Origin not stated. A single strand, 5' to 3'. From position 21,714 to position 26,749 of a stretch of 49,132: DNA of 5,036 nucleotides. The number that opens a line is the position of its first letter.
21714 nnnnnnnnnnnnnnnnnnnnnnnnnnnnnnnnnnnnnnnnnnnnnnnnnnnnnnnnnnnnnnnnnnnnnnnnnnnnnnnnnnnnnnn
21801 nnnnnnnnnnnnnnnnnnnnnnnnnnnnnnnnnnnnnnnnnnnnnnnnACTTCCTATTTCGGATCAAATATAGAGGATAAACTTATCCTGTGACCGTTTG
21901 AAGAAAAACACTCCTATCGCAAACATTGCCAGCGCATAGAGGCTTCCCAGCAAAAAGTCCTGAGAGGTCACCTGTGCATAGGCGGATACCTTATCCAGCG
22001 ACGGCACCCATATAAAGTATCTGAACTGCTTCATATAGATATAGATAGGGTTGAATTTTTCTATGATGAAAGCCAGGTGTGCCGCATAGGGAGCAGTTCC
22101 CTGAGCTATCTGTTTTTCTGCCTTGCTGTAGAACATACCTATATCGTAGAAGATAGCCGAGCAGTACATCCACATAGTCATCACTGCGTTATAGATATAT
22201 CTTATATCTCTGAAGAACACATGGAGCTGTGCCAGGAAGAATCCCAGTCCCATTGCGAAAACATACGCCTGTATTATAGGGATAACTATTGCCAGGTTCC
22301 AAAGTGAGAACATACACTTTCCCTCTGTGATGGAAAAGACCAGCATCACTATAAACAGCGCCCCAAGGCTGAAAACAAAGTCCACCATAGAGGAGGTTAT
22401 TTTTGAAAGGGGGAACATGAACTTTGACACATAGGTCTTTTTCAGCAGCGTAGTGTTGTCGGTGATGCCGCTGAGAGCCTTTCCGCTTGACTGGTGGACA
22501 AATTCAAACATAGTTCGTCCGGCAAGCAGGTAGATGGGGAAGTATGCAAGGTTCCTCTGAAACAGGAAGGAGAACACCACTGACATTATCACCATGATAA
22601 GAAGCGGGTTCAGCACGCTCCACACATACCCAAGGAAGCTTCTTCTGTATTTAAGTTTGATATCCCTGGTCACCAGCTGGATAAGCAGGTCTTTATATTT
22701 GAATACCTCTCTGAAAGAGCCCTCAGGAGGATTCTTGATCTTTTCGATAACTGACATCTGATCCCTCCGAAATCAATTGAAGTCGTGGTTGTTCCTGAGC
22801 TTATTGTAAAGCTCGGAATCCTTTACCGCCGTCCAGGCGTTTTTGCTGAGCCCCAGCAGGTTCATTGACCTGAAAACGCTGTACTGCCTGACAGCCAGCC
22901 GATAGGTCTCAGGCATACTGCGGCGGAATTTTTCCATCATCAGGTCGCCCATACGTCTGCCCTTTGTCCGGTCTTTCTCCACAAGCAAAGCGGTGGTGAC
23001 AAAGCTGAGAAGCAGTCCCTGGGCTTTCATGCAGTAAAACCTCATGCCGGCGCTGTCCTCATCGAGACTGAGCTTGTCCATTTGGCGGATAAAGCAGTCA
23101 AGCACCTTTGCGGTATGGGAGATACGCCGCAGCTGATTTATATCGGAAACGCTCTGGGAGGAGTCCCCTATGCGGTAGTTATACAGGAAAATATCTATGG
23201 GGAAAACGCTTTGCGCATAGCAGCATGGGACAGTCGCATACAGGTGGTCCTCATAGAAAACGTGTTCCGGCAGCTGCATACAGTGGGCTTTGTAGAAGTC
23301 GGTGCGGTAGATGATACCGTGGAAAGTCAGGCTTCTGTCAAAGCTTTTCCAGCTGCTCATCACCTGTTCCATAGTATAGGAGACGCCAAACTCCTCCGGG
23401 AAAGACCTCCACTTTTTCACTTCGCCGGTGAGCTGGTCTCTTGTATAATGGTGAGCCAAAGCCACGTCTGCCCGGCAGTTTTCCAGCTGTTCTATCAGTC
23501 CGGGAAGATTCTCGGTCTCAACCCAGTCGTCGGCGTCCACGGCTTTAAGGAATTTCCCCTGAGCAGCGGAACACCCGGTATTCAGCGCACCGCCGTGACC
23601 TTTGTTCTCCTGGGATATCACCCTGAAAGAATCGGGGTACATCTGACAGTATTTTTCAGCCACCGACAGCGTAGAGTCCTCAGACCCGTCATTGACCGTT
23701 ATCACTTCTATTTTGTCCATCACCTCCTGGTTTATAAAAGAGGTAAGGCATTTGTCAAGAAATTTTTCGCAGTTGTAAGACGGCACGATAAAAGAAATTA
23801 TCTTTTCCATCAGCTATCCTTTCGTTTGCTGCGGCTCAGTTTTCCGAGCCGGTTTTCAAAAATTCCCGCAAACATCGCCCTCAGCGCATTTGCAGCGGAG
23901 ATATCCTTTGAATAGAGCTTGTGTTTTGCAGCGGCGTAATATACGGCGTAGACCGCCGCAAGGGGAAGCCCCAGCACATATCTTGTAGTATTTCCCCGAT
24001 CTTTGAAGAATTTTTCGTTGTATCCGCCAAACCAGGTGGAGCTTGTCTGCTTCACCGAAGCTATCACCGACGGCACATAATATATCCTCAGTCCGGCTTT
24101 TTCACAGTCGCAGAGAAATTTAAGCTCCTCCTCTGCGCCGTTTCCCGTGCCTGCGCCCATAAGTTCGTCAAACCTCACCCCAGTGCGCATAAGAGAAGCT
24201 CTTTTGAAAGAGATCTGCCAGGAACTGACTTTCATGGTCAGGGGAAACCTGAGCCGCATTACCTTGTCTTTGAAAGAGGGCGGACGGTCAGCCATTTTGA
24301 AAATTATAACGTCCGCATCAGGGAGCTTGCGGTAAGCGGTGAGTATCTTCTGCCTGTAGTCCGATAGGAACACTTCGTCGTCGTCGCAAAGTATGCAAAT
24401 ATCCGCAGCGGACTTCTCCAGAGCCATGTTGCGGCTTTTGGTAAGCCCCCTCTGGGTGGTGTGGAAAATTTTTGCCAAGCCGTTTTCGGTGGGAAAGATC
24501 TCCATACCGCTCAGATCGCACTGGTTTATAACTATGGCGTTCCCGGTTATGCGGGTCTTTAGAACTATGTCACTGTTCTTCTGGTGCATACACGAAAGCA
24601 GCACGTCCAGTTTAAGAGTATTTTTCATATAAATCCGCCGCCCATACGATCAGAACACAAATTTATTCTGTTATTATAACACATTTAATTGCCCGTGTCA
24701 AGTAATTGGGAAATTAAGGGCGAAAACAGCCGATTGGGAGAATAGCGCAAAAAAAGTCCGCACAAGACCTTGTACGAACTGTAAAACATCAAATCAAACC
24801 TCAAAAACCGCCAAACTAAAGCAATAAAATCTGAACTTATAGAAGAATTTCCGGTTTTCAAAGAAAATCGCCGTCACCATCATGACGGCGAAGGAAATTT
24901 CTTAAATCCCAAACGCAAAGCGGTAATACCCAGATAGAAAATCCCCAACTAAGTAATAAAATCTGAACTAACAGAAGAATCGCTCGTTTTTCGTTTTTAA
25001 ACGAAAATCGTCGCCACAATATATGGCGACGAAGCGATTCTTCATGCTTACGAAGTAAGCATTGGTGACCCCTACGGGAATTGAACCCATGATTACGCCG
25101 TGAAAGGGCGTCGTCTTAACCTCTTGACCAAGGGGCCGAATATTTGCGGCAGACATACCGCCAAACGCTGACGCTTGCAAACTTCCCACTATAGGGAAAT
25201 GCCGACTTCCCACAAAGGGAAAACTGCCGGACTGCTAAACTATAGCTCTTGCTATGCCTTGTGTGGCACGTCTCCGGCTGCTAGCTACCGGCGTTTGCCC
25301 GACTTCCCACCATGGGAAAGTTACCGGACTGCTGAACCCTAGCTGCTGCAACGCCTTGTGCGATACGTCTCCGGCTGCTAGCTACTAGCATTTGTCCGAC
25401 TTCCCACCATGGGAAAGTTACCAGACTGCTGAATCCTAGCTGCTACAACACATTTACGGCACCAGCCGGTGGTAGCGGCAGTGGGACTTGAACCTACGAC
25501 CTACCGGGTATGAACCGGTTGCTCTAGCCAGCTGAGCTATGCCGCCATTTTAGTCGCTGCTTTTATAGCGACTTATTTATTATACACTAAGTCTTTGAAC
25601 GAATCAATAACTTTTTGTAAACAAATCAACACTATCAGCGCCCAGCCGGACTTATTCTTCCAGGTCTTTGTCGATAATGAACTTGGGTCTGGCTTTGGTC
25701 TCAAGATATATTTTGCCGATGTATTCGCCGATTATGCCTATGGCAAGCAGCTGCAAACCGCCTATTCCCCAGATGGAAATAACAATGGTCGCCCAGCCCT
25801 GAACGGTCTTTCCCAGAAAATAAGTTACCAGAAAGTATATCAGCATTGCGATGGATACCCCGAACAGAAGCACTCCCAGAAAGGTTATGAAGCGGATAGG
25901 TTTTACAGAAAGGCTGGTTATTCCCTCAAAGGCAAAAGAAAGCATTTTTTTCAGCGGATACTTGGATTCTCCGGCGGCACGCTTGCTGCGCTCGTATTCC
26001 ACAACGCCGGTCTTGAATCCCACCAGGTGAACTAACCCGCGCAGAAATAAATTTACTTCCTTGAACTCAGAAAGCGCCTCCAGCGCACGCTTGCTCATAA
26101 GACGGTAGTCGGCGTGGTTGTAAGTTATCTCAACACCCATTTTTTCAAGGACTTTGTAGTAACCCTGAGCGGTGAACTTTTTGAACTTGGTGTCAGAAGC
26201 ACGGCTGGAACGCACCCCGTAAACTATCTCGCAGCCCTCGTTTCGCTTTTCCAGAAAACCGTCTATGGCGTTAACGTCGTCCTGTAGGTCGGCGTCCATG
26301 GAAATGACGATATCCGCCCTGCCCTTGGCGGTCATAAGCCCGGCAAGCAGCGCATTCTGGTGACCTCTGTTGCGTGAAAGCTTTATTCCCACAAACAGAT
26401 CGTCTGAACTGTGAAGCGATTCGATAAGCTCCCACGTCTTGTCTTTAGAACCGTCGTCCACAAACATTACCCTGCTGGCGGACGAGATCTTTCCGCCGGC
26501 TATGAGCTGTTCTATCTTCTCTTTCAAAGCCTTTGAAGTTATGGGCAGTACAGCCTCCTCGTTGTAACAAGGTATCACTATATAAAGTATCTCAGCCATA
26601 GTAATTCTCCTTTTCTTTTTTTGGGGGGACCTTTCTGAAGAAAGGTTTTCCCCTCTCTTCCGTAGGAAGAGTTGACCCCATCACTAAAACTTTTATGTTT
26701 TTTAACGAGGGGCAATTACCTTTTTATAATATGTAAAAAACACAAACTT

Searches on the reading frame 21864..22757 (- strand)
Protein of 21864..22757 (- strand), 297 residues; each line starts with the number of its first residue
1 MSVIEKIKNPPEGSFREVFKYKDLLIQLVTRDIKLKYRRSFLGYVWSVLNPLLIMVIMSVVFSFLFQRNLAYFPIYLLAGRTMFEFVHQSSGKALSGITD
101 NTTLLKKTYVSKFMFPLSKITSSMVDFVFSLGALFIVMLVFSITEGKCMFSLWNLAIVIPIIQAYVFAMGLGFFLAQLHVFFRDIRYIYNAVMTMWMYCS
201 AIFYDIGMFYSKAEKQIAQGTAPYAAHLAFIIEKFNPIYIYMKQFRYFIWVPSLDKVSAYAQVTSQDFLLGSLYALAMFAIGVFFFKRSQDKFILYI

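Call 29: search_protein_families(library=pfam, proteins=[window:21864-22757:-], max_evalue=0.0001)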
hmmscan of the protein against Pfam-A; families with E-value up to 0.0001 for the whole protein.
window:21864-22757:- (297 aa): 1 family
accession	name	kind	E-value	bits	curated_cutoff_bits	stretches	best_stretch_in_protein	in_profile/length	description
PF01061.29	ABC2_membrane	-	8.9e-07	29.1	26.9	1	25-207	3-184/211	ABC-2 type transporter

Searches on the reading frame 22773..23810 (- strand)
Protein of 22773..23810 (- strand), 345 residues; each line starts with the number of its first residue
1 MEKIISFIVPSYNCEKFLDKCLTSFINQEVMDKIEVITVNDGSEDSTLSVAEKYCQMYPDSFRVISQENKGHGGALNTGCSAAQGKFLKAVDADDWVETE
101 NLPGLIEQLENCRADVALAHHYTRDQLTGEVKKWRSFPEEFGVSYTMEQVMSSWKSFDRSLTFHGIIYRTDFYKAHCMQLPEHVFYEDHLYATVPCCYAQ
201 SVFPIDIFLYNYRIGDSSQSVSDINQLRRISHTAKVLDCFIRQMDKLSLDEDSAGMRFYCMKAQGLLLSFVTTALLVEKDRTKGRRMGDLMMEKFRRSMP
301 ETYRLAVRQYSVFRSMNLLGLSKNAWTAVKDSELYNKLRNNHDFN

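Call 29: search_protein_families(library=pfam, proteins=[window:22773-23810:-], max_evalue=0.0001)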
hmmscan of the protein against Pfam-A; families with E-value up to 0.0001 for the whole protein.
window:22773-23810:- (345 aa): 3 families
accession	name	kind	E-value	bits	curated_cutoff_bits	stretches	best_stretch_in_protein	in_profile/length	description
PF00535.33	Glycos_transf_2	-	2.7e-33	115.7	23.3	1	6-166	1-159/168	Glycosyl transferase family 2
PF13641.12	Glyco_tranf_2_3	-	6.7e-11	43.1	27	1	5-174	3-172/230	Glycosyltransferase like family 2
PF10111.15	Glyco_tranf_2_2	-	2.8e-06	27.5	27.3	1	27-107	21-104/276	Glycosyltransferase like family 2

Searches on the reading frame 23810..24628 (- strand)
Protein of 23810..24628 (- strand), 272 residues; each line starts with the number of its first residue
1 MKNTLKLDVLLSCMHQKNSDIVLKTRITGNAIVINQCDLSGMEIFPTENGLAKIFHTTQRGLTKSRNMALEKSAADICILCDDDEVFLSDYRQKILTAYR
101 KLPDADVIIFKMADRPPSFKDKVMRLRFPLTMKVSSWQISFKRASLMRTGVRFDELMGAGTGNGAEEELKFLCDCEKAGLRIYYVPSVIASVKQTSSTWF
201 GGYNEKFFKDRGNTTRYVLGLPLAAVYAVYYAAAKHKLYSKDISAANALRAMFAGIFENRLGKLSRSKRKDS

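Call 29: search_protein_families(library=pfam, proteins=[window:23810-24628:-], max_evalue=0.0001)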
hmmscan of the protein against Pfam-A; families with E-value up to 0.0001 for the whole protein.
window:23810-24628:- (272 aa): 1 family
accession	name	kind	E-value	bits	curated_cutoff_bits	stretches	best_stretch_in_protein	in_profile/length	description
PF00535.33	Glycos_transf_2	-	1.5e-06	28.7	23.3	1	50-124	53-128/168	Glycosyl transferase family 2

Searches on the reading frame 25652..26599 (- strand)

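Call 29: search_protein_families(library=pfam, proteins=[window:25652-26599:-], max_evalue=0.0001)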
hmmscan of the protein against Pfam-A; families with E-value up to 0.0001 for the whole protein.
window:25652-26599:- (315 aa): 1 family
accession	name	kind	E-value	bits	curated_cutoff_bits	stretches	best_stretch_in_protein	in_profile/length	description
PF00535.33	Glycos_transf_2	-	9e-24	84.7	23.3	1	7-175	2-166/168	Glycosyl transferase family 2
